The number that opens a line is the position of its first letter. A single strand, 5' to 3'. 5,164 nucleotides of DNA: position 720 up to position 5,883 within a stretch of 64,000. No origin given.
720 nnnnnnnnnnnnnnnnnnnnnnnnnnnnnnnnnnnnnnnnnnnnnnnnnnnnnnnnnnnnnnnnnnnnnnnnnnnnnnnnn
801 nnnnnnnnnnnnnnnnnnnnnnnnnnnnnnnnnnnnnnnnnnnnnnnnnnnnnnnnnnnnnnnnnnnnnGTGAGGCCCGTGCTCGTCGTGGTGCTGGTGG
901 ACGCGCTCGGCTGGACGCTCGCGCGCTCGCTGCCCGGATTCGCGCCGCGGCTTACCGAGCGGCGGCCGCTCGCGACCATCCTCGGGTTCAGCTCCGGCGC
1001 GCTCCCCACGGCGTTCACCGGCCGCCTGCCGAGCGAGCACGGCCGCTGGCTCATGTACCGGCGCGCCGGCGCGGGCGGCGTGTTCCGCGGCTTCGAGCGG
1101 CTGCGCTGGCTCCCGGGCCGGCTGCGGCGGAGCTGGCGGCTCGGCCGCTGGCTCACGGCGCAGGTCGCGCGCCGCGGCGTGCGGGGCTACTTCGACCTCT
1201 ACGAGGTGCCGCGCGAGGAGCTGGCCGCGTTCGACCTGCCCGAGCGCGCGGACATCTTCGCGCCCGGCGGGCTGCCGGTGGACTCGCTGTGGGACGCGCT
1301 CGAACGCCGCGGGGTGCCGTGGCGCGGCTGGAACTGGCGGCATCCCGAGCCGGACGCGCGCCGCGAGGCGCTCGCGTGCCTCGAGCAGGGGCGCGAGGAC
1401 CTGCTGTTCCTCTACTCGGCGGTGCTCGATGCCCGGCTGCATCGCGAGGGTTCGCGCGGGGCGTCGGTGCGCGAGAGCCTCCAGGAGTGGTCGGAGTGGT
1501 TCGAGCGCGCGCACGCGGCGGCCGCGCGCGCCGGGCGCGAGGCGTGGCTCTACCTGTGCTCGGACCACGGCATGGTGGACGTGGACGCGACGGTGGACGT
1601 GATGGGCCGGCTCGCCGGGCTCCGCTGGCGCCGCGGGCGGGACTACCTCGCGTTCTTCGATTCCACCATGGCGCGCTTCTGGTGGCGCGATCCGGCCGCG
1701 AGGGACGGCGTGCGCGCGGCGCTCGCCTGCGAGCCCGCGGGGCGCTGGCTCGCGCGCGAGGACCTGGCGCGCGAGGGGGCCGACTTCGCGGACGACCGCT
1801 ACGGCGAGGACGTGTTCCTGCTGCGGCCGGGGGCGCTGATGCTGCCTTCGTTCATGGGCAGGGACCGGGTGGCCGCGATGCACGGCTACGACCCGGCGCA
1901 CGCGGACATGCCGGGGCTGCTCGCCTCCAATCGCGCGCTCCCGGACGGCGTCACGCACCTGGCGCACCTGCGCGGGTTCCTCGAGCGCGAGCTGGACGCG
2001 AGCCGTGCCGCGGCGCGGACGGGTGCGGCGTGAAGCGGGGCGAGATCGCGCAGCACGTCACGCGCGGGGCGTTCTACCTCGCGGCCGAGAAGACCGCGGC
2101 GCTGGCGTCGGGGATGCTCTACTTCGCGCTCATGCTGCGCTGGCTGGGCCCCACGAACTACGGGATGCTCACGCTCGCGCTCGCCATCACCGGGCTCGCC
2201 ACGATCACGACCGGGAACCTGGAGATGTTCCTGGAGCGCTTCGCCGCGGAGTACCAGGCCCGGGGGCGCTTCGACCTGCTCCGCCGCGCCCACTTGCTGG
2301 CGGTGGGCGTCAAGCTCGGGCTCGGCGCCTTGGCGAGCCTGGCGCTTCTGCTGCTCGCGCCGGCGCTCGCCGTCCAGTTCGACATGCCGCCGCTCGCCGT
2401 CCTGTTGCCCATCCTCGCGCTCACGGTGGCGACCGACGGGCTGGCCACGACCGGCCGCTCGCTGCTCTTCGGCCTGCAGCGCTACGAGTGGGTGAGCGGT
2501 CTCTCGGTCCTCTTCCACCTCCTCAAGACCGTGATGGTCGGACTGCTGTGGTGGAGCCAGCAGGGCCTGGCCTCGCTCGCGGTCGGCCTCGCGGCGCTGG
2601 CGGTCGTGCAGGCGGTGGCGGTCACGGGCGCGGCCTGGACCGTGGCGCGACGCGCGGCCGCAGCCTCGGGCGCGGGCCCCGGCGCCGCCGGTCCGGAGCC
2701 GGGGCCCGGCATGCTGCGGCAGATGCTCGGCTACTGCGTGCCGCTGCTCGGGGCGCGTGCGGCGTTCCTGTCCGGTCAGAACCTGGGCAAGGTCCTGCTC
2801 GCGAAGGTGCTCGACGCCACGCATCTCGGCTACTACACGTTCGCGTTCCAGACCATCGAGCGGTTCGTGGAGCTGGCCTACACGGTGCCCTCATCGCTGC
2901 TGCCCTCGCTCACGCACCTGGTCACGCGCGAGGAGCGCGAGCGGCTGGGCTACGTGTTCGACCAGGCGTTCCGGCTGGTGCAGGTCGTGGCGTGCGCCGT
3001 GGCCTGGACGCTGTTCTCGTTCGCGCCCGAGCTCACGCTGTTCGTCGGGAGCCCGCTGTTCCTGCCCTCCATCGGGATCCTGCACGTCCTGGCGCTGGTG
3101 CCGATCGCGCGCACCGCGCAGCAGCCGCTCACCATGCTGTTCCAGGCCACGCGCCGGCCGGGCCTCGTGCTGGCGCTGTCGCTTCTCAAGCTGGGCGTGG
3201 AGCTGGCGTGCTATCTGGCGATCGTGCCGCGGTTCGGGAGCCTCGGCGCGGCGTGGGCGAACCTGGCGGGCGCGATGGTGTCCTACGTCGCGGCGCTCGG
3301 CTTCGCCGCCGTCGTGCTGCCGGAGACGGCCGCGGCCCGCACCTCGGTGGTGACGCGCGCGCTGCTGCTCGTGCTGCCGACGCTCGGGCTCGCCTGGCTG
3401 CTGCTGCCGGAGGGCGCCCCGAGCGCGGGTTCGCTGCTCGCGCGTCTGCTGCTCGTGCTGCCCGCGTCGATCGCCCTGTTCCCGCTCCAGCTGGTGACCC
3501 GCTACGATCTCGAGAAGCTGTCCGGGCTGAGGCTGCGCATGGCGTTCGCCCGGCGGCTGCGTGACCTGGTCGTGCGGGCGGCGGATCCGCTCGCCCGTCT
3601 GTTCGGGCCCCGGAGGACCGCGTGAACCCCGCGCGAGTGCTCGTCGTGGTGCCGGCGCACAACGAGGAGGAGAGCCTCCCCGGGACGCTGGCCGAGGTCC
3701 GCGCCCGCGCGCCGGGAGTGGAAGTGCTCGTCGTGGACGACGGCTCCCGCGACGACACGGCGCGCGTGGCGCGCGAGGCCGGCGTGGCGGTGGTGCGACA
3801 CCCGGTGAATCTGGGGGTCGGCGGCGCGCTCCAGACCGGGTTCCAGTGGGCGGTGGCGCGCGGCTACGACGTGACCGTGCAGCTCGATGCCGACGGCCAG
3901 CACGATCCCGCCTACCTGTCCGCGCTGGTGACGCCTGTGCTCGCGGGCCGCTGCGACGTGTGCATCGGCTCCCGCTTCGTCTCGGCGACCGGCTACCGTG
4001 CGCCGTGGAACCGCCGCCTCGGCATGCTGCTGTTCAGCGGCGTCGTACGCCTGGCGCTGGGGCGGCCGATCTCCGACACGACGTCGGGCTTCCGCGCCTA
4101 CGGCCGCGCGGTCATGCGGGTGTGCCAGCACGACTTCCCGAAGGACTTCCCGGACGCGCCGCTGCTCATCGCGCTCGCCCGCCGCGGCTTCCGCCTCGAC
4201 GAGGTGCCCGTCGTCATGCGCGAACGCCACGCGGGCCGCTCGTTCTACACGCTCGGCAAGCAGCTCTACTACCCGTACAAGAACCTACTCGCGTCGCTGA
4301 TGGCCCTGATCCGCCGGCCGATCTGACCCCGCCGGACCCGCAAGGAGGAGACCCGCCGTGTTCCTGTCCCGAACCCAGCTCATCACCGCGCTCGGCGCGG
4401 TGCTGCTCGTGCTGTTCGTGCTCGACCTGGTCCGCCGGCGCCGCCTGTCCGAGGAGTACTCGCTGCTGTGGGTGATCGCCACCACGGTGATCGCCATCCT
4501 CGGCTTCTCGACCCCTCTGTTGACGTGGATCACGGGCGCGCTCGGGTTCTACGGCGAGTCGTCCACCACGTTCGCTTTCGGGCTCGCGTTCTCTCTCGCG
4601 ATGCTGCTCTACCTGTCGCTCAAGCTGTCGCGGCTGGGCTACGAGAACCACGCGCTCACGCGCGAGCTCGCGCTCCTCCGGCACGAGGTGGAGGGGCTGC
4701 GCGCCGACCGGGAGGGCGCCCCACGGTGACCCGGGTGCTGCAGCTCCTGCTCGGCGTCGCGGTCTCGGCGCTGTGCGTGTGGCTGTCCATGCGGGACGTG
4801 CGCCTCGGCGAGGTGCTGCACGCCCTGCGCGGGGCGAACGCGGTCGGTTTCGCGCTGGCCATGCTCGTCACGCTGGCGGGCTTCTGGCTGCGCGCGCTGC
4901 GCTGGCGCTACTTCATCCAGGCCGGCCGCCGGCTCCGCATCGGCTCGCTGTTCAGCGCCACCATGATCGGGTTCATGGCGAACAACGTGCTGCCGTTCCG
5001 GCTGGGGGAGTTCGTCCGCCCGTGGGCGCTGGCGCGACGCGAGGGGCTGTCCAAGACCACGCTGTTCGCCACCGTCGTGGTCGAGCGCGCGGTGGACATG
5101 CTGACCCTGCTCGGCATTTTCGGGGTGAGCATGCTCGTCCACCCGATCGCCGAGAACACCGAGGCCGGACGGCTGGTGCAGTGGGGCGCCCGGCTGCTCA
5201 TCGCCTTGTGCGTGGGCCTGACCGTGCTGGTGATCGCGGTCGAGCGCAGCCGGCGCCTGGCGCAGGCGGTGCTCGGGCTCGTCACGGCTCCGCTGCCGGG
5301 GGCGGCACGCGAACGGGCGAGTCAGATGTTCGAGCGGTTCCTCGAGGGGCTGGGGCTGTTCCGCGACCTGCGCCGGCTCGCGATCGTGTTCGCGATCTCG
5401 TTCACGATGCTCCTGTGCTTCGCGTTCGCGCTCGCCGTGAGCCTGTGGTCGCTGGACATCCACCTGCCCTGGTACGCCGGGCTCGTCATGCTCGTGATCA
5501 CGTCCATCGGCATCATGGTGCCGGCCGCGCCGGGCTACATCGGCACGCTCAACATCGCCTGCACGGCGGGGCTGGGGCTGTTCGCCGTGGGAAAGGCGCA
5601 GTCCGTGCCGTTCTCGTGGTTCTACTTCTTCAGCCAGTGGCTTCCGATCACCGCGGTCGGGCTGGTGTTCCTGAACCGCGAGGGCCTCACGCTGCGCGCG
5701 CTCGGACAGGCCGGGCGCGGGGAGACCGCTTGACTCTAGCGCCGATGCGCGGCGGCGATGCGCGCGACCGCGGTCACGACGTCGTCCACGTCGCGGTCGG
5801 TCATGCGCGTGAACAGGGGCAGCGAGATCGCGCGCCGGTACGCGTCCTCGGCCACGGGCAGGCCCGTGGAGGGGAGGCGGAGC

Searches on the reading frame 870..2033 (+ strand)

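Call 45: search_protein_families(library=pfam, proteins=[window:870-2033:+], max_evalue=0.0001)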
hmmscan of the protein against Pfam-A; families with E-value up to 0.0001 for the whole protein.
window:870-2033:+ (387 aa): 1 family
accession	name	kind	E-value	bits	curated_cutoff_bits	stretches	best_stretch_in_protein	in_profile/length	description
PF01663.27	Phosphodiest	-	9.8e-07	29.1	23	1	45-250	48-237/342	Type I phosphodiesterase / nucleotide pyrophosphatase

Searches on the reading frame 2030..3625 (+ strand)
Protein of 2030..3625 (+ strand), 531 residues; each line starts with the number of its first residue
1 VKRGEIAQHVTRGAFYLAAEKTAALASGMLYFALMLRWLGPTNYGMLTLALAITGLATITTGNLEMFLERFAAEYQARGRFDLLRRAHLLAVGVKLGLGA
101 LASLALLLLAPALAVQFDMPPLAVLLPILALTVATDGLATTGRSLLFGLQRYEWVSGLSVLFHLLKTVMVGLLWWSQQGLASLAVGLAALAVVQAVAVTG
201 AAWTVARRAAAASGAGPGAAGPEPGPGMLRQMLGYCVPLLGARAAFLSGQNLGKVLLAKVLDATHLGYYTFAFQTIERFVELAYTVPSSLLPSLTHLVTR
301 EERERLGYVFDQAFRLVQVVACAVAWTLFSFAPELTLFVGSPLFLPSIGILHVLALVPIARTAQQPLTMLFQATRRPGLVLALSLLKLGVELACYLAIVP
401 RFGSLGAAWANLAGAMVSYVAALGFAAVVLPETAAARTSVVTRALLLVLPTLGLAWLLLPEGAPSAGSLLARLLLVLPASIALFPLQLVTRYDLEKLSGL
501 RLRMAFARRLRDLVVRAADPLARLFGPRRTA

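Call 45: search_protein_families(library=pfam, proteins=[window:2030-3625:+], max_evalue=0.0001)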
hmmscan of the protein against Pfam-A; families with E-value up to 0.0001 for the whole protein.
window:2030-3625:+ (531 aa): 2 families
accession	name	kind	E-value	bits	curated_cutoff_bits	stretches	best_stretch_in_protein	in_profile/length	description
PF01943.22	Polysacc_synt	-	9.1e-17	61.8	28.2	1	11-276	2-251/274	Polysaccharide biosynthesis protein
PF13440.11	Polysacc_synt_3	-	1.7e-14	54.2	23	1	35-339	2-283/293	Polysaccharide biosynthesis protein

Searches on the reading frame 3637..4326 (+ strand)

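Call 45: search_protein_families(library=pfam, proteins=[window:3637-4326:+], max_evalue=0.0001)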
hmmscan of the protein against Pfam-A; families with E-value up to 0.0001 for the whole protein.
window:3637-4326:+ (229 aa): 2 families
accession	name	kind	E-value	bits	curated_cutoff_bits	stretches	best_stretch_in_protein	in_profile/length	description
PF00535.33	Glycos_transf_2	-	3.9e-28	98.9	23.3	1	3-160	2-164/168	Glycosyl transferase family 2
PF13641.12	Glyco_tranf_2_3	-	5.2e-06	27.1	27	1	2-103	4-113/230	Glycosyltransferase like family 2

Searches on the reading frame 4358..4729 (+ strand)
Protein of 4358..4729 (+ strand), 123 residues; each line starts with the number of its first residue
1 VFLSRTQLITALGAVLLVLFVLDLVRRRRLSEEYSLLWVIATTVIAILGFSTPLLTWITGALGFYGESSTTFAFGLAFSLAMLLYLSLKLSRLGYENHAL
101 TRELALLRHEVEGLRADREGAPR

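Call 45: search_protein_families(library=pfam, proteins=[window:4358-4729:+], max_evalue=0.0001)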
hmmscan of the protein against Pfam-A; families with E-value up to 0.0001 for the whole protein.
window:4358-4729:+ (123 aa): 1 family
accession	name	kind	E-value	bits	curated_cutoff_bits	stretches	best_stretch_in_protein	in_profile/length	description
PF10066.14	DUF2304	-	1.4e-20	73.9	25.5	1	6-109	2-105/106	Uncharacterized conserved protein (DUF2304)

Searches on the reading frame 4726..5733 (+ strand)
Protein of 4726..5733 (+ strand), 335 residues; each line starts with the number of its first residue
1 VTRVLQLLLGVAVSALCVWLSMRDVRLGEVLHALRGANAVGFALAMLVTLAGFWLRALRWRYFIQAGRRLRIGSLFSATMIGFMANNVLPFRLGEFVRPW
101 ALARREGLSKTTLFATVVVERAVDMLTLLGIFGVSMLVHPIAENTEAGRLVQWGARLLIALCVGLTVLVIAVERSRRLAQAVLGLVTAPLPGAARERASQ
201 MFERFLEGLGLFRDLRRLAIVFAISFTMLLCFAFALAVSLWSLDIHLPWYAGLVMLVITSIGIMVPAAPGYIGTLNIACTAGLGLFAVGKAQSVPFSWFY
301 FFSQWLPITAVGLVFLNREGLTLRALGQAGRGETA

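Call 45: search_protein_families(library=pfam, proteins=[window:4726-5733:+], max_evalue=0.0001)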
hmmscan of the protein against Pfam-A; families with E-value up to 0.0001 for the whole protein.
window:4726-5733:+ (335 aa): 1 family
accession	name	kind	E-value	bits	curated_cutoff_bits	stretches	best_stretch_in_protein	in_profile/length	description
PF03706.18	LPG_synthase_TM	-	2.6e-49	168.7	33.4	1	8-312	2-302/302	Lysylphosphatidylglycerol synthase TM region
